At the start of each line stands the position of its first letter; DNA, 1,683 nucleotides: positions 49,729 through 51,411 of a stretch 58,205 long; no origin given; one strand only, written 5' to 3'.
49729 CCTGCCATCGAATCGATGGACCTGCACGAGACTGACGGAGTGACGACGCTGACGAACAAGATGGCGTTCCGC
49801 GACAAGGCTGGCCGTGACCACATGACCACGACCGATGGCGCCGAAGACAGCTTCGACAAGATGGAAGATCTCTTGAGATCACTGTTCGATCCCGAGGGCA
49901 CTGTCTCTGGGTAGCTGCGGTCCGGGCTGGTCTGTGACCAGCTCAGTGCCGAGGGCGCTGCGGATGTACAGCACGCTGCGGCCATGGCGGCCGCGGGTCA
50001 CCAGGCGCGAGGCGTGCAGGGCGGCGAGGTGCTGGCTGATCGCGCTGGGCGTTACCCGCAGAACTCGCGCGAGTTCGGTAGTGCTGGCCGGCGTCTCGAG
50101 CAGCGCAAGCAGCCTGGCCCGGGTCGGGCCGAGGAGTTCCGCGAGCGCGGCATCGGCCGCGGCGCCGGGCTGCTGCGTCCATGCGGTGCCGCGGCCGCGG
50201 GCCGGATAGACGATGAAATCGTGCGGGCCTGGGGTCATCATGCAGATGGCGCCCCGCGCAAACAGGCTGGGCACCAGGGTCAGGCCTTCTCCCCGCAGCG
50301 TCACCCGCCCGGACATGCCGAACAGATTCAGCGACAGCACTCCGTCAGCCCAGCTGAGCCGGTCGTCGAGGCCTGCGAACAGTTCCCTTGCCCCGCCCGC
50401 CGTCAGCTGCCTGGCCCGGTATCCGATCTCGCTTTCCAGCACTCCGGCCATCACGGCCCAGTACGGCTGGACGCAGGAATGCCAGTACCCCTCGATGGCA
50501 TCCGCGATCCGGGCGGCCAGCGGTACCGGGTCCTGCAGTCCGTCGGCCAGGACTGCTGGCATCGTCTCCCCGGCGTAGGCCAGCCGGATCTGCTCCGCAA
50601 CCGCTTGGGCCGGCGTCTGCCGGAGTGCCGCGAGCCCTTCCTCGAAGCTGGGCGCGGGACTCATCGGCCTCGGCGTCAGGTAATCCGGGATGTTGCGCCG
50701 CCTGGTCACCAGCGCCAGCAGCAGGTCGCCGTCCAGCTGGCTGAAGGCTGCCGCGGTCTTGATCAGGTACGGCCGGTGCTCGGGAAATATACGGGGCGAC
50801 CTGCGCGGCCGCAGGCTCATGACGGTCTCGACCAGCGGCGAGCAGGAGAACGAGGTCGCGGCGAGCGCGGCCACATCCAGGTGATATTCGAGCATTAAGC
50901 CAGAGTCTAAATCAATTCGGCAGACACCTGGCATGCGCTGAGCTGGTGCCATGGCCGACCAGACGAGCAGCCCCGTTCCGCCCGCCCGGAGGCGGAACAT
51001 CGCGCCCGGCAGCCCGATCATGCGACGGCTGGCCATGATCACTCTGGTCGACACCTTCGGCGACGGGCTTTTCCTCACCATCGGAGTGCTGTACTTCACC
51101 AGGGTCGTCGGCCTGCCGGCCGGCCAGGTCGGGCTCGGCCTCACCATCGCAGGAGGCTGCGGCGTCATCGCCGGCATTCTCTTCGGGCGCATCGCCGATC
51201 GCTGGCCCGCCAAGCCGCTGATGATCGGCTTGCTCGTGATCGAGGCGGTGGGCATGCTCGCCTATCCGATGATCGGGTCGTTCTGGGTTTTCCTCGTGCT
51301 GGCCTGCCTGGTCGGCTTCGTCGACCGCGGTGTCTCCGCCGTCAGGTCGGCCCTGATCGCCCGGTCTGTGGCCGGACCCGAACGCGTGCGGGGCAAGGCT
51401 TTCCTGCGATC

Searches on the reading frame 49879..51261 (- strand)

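Call 9: search_protein_families(library=pfam, proteins=[window:49879-51261:-], max_evalue=0.001)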
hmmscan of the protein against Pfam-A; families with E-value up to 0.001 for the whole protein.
window:49879-51261:- (460 aa): 5 families
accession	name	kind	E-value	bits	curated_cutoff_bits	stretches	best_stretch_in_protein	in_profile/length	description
PF01022.26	HTH_5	-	3.7e-09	36.7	22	1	379-422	2-46/47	Bacterial regulatory protein, arsR family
PF12840.13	HTH_20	-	5.1e-07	30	27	1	379-422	4-49/51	Helix-turn-helix domain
PF12802.13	MarR_2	-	1.7e-05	25.3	27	1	384-427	11-56/61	MarR family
PF19361.4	DUF5937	-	0.00029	20.5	27.1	0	242-354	149-263/267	Family of unknown function (DUF5937)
PF25212.1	HVO_A0114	-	0.0009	19.4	27.6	0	371-430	14-75/84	HVO_A0114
